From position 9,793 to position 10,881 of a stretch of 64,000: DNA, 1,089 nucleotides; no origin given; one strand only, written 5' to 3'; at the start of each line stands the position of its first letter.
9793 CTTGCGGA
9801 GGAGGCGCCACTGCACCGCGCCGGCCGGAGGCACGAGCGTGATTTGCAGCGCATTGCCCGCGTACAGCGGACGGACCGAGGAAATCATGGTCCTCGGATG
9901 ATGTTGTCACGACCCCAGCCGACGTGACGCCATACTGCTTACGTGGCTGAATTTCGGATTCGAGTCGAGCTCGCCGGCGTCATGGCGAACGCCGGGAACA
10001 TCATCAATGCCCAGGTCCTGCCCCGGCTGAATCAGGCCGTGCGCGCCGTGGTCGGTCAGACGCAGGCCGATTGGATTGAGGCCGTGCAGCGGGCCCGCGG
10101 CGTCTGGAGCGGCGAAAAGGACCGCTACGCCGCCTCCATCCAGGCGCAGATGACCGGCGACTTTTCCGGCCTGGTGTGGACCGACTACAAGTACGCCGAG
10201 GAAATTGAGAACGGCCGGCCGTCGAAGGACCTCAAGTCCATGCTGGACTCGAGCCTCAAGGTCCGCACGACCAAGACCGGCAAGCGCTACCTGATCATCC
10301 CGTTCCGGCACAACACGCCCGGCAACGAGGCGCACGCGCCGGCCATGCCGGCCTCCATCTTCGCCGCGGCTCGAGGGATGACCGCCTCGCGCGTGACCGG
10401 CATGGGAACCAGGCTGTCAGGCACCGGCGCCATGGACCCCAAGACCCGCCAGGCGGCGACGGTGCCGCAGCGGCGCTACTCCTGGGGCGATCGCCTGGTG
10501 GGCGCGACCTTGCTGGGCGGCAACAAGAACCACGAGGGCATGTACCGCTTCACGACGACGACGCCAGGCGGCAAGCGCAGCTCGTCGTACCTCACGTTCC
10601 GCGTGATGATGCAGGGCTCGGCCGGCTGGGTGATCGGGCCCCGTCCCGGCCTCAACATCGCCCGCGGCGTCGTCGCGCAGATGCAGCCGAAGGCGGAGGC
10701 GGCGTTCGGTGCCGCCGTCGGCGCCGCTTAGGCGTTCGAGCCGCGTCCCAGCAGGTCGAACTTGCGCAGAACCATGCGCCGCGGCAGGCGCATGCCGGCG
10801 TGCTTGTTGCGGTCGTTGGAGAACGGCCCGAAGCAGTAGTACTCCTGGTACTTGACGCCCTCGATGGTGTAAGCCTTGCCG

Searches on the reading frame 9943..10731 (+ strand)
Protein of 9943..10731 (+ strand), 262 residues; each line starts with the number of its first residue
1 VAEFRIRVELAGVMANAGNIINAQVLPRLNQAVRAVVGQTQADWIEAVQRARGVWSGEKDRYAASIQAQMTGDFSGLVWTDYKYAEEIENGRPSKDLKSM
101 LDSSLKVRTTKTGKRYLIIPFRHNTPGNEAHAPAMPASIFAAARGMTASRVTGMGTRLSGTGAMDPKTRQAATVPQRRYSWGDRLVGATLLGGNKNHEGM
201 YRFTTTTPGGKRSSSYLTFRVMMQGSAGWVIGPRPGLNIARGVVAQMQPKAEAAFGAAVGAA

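Call 22: search_protein_families(library=pfam, proteins=[window:9943-10731:+], max_evalue=0.01)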
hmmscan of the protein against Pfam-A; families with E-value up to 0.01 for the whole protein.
window:9943-10731:+ (262 aa): 0 families

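Call 54: search_protein_families(library=phrogs, proteins=[window:9943-10731:+], max_evalue=0.01)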
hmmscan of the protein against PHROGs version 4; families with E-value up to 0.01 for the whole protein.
window:9943-10731:+ (262 aa): 2 families
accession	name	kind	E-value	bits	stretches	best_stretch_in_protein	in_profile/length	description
phrog_16819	-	unknown function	1.8e-55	189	1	6-259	4-234/239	-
phrog_3734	-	unknown function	9e-07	29.3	1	22-127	8-120/247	-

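Call 59: search_dna_similar(query=window:9943-10731:+, collection=phages, mode=protein, max_rows=40, max_evalue=0.001)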
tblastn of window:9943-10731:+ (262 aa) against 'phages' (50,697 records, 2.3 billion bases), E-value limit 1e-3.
Records with a match: 12; places in all: 12; records where one place covers at least 80% of the query: 10.
Best place of each record, by identity: <60% 12.
By first word of the organism name: Pseudomonas 3; Bordetella 2; Thermus 2; Aeromonas 1; Escherichia 1; Enterobacter 1; Yersinia 1; Morganella 1.
By host as written in the record: Bordetella bronchiseptica 4715 2; Pseudomonas putida 2; Thermus thermophilus HB8 2; Aeromonas hydrophila 1; Pseudomonas syringae 7C 1; Escherichia coli 1; Enterobacter sp. 1; Yersinia enterocolitica serotype O:8 1; and 1 more.
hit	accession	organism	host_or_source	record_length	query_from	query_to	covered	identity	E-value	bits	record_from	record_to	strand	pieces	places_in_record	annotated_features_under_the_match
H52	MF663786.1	Bordetella phage vB_BbrM_PHB04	Bordetella bronchiseptica 4715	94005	1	249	95%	50.4%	1e-66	229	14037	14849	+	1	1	hypothetical protein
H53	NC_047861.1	Bordetella phage vB_BbrM_PHB04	Bordetella bronchiseptica 4715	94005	1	249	95%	50.4%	1e-66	229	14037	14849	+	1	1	hypothetical protein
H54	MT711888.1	Pseudomonas phage Dolphis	Pseudomonas putida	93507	2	250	95%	49.5%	6e-63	218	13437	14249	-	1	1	hypothetical protein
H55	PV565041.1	Pseudomonas phage Jeremy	Pseudomonas putida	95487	2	250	95%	49.5%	6e-63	218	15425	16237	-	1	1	hypothetical protein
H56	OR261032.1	Aeromonas phage ST4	Aeromonas hydrophila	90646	1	250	95%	49.2%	2e-56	199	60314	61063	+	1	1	hypothetical protein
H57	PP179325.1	Pseudomonas phage Touem01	Pseudomonas syringae 7C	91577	1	250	95%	46.8%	2e-57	202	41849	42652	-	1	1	hypothetical protein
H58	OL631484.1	Escherichia phage ECML-606-1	Escherichia coli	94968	3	250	95%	44.1%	7e-46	169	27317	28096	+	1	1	hypothetical protein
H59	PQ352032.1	Enterobacter phage phiT5282EW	Enterobacter sp.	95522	3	250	95%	44.1%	7e-46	169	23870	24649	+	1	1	hypothetical protein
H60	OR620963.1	Yersinia phage fHe-Yen8-01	Yersinia enterocolitica serotype O:8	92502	3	250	95%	42.9%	2e-42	159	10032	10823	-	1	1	hypothetical protein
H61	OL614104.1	Morganella phage Mecenats66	Morganella sp.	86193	4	249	94%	39.8%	1e-37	145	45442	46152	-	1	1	hypothetical protein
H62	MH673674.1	Thermus phage phiMa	Thermus thermophilus HB8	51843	62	243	69%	36.6%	6e-13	74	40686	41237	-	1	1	hypothetical protein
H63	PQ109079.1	Thermus phage Cumys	Thermus thermophilus HB8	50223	62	243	69%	36.6%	8e-12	71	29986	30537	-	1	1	hypothetical protein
